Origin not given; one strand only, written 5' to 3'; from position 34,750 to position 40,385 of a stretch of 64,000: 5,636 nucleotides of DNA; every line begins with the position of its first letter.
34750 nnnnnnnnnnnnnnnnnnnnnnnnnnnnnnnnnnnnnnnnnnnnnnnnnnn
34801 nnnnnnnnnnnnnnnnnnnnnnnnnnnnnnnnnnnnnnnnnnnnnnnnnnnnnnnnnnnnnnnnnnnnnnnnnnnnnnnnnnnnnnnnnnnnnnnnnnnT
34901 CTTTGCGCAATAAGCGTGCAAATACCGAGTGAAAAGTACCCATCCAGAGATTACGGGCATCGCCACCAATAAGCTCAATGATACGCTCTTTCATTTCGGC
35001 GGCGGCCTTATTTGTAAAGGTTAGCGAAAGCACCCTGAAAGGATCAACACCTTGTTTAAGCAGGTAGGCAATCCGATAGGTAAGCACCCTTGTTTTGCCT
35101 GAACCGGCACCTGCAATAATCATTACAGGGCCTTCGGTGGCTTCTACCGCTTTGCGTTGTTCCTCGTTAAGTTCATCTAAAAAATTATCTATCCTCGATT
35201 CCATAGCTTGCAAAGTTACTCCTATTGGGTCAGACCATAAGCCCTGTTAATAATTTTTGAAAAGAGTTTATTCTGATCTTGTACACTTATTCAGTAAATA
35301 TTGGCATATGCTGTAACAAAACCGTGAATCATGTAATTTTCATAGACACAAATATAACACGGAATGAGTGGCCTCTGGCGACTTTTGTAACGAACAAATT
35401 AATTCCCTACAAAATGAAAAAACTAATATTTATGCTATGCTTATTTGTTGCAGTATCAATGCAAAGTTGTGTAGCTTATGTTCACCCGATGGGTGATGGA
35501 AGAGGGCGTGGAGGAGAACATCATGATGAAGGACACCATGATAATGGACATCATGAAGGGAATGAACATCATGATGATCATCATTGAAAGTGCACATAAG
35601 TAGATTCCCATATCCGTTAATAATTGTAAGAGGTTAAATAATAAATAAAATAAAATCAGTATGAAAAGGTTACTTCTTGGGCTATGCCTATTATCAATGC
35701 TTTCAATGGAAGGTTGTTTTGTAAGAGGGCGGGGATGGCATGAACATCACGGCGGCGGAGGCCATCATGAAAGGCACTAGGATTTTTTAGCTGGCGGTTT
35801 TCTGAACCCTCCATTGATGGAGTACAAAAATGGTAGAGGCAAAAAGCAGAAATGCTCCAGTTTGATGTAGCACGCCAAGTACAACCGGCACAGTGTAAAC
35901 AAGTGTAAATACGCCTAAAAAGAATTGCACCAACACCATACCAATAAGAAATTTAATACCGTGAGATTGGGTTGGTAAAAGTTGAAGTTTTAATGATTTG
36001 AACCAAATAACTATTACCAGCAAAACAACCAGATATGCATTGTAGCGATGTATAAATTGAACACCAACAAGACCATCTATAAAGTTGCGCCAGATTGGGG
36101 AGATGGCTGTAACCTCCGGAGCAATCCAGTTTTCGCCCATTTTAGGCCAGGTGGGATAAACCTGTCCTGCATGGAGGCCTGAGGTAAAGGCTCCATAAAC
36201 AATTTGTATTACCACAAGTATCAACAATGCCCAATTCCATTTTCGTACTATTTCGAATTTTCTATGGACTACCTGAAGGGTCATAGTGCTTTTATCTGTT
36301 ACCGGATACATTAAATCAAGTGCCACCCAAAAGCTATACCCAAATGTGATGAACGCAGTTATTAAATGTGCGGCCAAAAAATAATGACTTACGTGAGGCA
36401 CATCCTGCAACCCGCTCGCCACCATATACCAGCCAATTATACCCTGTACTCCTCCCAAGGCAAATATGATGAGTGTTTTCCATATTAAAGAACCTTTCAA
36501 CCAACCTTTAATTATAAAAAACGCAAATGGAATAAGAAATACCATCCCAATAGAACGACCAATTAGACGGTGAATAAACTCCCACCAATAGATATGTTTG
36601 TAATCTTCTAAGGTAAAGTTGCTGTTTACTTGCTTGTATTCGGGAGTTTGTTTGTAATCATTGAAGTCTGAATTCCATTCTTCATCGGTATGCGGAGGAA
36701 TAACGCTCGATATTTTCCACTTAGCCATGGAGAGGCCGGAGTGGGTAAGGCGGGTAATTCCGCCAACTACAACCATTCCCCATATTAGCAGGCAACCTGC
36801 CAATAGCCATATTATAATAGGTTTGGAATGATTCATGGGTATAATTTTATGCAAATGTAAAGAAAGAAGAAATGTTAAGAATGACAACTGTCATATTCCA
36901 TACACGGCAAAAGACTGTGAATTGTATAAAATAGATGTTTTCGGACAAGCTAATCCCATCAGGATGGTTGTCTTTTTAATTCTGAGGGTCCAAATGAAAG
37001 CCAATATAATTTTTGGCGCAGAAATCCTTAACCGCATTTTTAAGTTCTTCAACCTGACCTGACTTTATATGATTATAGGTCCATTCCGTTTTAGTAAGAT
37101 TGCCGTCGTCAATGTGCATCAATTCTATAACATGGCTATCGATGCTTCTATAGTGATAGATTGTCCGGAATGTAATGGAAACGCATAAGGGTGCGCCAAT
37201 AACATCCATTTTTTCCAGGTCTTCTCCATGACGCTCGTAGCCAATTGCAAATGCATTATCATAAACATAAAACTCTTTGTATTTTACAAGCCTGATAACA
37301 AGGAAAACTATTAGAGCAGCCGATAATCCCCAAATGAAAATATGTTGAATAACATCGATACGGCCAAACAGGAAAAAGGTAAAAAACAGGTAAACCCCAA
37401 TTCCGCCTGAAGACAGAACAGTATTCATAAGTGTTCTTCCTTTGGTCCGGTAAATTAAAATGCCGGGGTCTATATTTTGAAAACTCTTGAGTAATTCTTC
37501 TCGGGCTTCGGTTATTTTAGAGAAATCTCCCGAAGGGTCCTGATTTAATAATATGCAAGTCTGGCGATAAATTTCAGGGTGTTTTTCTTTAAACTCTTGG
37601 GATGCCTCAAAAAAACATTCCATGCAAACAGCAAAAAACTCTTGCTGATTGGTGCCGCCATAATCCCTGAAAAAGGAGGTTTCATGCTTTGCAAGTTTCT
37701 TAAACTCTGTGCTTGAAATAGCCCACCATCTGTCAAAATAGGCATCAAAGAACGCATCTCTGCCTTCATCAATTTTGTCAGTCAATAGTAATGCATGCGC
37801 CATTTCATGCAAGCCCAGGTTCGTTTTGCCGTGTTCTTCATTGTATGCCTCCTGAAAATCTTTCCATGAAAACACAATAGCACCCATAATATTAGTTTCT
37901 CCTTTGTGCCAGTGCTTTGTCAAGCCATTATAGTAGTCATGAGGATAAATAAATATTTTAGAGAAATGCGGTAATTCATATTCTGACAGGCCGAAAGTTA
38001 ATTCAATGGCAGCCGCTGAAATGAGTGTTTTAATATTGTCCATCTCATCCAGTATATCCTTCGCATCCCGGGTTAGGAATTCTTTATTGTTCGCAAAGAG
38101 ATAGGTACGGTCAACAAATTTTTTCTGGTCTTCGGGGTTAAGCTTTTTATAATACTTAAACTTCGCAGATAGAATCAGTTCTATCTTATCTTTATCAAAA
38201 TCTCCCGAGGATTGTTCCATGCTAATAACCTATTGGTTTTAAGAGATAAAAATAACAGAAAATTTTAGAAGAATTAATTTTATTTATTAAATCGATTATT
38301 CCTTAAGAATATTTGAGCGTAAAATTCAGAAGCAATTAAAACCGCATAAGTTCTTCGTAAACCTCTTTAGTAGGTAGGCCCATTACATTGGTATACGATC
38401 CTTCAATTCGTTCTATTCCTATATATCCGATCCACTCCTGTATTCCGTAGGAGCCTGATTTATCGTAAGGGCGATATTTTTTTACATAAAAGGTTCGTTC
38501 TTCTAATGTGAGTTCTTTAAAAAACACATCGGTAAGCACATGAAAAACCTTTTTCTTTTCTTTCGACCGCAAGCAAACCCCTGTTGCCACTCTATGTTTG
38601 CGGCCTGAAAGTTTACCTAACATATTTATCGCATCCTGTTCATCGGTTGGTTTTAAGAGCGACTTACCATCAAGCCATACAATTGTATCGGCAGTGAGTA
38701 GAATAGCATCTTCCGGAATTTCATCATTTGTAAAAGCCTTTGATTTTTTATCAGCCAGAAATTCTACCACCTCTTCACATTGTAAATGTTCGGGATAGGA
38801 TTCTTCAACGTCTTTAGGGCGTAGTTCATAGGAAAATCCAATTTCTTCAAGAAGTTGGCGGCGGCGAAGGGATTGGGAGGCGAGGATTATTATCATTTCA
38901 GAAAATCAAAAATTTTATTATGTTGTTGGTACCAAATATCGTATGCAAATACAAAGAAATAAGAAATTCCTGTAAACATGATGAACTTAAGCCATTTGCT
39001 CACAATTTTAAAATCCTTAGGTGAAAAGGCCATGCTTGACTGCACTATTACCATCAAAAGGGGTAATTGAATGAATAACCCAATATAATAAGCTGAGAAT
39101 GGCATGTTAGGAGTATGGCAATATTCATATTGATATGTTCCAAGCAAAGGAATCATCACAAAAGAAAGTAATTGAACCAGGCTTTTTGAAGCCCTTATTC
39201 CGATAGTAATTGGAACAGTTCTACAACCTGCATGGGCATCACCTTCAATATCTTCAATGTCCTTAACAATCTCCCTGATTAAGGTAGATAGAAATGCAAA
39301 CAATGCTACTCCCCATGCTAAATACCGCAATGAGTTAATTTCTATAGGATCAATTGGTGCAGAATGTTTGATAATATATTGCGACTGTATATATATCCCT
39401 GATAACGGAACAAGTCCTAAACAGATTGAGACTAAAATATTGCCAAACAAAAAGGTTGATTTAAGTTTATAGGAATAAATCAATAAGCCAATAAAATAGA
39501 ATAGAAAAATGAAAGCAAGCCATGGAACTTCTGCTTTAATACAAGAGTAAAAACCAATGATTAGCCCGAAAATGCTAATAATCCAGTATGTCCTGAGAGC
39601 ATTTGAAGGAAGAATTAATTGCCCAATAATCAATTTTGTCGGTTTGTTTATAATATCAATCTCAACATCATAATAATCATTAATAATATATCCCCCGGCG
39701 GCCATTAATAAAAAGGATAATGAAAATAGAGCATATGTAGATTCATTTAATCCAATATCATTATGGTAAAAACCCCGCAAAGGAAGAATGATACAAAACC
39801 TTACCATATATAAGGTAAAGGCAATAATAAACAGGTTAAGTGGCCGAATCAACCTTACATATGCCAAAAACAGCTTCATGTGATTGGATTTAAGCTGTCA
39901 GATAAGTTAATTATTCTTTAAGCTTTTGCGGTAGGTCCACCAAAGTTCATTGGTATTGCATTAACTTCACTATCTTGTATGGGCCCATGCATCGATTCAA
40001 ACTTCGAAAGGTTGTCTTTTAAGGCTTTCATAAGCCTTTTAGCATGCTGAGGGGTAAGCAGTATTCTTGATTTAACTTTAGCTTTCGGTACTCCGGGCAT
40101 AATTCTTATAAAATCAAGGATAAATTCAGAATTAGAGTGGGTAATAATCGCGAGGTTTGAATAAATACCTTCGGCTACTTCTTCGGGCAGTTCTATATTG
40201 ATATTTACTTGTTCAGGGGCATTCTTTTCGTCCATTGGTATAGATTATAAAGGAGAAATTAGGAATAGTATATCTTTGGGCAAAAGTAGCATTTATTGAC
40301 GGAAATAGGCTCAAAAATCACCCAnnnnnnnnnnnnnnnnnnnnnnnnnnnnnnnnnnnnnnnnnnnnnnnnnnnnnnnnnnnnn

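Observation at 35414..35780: Two tandem mini-genes for His-rich lipoproteins adjacent to heme A synthase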

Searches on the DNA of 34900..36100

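Call 5: search_rna_families(source=window, start=34900, end=36100, threshold=evalue, max_evalue=1)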
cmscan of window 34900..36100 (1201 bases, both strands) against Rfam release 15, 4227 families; matches with E-value up to 1: 0.
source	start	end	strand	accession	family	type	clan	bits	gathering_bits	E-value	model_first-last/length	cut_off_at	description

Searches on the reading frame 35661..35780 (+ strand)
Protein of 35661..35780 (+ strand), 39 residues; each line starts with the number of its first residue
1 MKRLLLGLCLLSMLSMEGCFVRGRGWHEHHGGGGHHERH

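Call 3: search_protein_families(library=pfam, proteins=[window:35661-35780:+], max_evalue=1)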
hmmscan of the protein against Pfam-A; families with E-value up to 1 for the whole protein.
window:35661-35780:+ (39 aa): 0 families

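Call 46: list_cluster_members(proteins=[P0001, P0003, P0009, P0012, P0017, P0027, P0019, P0024, P0031, window:35661-35777:+])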
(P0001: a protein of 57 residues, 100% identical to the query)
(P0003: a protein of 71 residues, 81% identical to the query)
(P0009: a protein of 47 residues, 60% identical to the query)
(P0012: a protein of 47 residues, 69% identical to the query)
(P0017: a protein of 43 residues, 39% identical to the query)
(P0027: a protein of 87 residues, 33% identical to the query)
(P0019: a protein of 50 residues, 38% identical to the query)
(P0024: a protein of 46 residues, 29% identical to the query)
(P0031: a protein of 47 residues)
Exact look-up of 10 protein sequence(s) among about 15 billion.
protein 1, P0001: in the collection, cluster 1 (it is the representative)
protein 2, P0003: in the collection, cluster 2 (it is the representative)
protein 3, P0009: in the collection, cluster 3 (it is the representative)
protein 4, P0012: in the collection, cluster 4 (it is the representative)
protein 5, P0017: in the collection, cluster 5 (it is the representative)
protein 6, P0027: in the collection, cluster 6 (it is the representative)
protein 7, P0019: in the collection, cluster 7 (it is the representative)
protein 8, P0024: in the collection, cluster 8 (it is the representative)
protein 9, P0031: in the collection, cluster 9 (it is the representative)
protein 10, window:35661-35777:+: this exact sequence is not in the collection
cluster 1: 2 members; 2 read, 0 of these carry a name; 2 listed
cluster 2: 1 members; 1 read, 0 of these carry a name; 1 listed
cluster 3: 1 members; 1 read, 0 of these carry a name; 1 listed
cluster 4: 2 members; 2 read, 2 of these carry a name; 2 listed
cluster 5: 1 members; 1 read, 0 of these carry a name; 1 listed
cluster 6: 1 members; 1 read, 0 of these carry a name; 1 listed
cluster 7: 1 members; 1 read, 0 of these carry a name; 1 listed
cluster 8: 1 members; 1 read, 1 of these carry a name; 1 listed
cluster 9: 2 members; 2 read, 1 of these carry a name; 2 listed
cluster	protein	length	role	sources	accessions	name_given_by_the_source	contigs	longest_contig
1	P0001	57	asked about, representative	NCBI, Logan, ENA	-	-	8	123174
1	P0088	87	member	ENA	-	-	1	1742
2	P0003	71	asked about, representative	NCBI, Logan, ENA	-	-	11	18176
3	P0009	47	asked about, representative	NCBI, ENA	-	-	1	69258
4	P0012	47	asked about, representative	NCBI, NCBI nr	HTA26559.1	MAG TPA: hypothetical protein VK809_02140 [Bacteroidia bacterium] | hypothetical protein [Bacteroidia bacterium]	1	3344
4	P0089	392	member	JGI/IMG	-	hypothetical protein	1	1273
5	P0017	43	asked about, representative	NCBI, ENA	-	-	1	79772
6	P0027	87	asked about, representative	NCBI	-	-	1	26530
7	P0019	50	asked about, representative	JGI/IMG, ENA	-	-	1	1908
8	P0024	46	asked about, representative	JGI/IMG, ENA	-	hypothetical protein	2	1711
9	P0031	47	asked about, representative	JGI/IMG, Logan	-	hypothetical protein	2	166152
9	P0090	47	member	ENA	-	-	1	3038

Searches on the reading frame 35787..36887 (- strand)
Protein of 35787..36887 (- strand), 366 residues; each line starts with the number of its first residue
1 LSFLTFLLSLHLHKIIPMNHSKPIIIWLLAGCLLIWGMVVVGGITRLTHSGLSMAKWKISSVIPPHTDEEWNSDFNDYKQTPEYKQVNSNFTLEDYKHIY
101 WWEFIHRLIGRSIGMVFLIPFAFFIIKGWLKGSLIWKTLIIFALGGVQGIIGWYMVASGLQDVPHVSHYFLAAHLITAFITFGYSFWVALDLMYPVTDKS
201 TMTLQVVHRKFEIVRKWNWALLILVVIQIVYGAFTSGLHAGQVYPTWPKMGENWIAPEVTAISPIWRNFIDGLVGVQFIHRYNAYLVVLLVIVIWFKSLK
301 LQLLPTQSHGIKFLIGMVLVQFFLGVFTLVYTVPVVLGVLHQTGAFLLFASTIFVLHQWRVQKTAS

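Call 3: search_protein_families(library=pfam, proteins=[window:35787-36887:-], max_evalue=1)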
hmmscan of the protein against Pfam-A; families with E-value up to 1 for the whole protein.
window:35787-36887:- (366 aa): 1 family
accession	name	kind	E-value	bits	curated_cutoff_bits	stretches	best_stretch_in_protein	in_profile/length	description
PF02628.20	COX15-CtaA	-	3.1e-98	329.2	29.9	1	26-352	2-321/322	Cytochrome oxidase assembly protein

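Call 8: find_related_loci(query=window:35787-36887:-, collection=genome_contigs, flank=4000)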
Query window:35787-36887:- (366 aa) in genome_contigs; peptide patterns used: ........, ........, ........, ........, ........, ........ (x = any residue, [..] = any of these).
58 stretches matched a pattern; 45 encode a relative of the query (tblastn E <= 1e-3); 45 distinct loci.
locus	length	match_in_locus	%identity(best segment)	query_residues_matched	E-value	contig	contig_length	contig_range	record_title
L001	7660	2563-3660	87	1-366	0e+0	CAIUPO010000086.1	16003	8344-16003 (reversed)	MAG: uncultured Bacteroidetes bacterium isolate Umea_bin-09912 genome assembly, contig: bin-09912:086/146, whole genome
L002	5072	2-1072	78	11-366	0e+0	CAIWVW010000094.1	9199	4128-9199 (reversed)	MAG: uncultured Bacteroidetes bacterium isolate AM_bin-3948 genome assembly, contig: bin-3948:094/149, whole genome shot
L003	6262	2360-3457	75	14-366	0e+0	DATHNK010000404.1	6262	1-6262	MAG TPA_asm: Bacteroidia bacterium isolate SMAG_U12656 k141_4707358, whole genome shotgun sequence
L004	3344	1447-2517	76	1-364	0e+0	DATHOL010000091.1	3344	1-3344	MAG TPA_asm: Bacteroidia bacterium isolate SMAG_U12683 k141_386620, whole genome shotgun sequence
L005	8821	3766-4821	78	10-362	0e+0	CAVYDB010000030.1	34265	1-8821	MAG: uncultured Bacteroidetes bacterium isolate MFD04540.bin.2.46 genome assembly, contig: contig_54010, whole genome sh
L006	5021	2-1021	77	19-366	0e+0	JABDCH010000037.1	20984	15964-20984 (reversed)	MAG: Bacteroidetes bacterium isolate BWMinControl_Nextera61_MAG2 3300020807.a:Ga0207037_10177, whole genome shotgun sequ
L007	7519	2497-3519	75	14-361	0e+0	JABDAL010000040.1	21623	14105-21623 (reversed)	MAG: Bacteroidetes bacterium isolate BWOrgControl_Nextera31_MAG2 3300020653.a:Ga0206823_1102, whole genome shotgun seque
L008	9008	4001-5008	61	19-362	7e-140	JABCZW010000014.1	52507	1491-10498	MAG: Bacteroidetes bacterium isolate BWOrgControl_Nextera83_MAG4 3300020621.a:Ga0206875_1020, whole genome shotgun seque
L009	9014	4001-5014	60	21-366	7e-136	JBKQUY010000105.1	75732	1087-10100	MAG: Bacteroidia bacterium isolate SEr2D2E2F__bin_46 SEr2D2E2F_000000264503, whole genome shotgun sequence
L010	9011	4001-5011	50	15-357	2e-102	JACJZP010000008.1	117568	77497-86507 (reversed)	MAG: Flavobacteriales bacterium isolate HK-STAS-BACT-67 HK-STAS-BACT-67_8, whole genome shotgun sequence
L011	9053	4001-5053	45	15-360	4e-102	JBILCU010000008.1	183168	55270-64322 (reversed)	MAG: Bacteroidia bacterium isolate ME2016-06-30_3300036399_group7_bin206 Rohwer_bin408_scaffold_27_c1, whole genome shot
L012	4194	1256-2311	45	14-360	2e-102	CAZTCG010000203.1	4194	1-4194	MAG TPA_asm: uncultured Flavobacteriaceae bacterium isolate binchicken_co298_419 genome assembly, contig: NODE_46041_len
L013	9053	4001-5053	45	14-362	5e-98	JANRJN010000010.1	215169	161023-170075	MAG: Bacteroidota bacterium isolate bins.163 k141_2077681, whole genome shotgun sequence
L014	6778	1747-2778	44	14-356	3e-94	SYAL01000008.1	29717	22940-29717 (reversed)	MAG: Bacteroidota bacterium isolate F1-20-MAGs137 F1-20__c73074, whole genome shotgun sequence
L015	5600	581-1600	48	19-356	5e-90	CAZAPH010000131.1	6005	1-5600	MAG TPA_asm: uncultured Akkermansia sp. isolate binchicken_co322_62 genome assembly, contig: NODE_14156_length_6005_cov_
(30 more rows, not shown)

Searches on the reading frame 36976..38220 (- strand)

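Call 3: search_protein_families(library=pfam, proteins=[window:36976-38220:-], max_evalue=1)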
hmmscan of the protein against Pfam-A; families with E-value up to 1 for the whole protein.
window:36976-38220:- (414 aa): 3 families
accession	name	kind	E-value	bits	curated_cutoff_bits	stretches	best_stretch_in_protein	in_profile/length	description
PF06167.18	Peptidase_M90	-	1.2e-35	123.7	26.2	1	12-220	18-237/243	Glucose-regulated metallo-peptidase M90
PF07737.17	ATLF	-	7.2e-05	23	27.4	1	128-219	106-188/193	Anthrax toxin lethal factor, N- and C-terminal domain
PF03498.20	CDtoxinA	-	0.083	12.9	22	1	360-408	8-56/149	Cytolethal distending toxin A/C domain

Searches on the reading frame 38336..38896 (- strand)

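Call 37: search_protein_families(library=pfam, proteins=[window:38336-38896:-], max_evalue=0.001)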
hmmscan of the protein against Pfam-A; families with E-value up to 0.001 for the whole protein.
window:38336-38896:- (186 aa): 1 family
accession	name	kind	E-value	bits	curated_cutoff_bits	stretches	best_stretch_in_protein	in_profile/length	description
PF02545.19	Maf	-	5.6e-55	186.4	27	1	3-185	2-186/187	Maf-like protein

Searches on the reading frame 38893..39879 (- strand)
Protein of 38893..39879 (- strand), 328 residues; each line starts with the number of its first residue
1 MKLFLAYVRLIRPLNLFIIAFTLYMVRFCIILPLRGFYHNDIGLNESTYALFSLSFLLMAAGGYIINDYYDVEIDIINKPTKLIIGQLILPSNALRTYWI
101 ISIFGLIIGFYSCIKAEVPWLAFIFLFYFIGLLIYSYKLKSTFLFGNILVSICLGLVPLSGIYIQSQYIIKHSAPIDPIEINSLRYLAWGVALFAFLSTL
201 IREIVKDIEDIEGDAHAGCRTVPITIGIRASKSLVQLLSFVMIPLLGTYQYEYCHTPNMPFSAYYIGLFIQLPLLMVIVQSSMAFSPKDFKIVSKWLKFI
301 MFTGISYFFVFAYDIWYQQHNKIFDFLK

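Call 37: search_protein_families(library=pfam, proteins=[window:38893-39879:-], max_evalue=0.001)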
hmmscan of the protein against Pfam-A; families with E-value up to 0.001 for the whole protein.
window:38893-39879:- (328 aa): 1 family
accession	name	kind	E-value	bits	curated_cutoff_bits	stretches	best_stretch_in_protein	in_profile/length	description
PF01040.23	UbiA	-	1.2e-29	103.8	34.2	1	46-270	19-225/250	UbiA prenyltransferase family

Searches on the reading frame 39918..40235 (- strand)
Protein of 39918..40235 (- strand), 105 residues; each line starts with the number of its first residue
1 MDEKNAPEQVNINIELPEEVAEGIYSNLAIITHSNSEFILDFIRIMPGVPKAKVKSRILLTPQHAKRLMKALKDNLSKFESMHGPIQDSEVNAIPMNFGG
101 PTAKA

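Call 37: search_protein_families(library=pfam, proteins=[window:39918-40235:-], max_evalue=0.001)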
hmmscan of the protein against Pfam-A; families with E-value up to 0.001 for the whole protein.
window:39918-40235:- (105 aa): 1 family
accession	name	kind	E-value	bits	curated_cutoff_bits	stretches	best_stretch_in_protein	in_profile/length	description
PF11950.13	DUF3467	-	6.2e-32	109.9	25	1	3-87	5-91/92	Protein of unknown function (DUF3467)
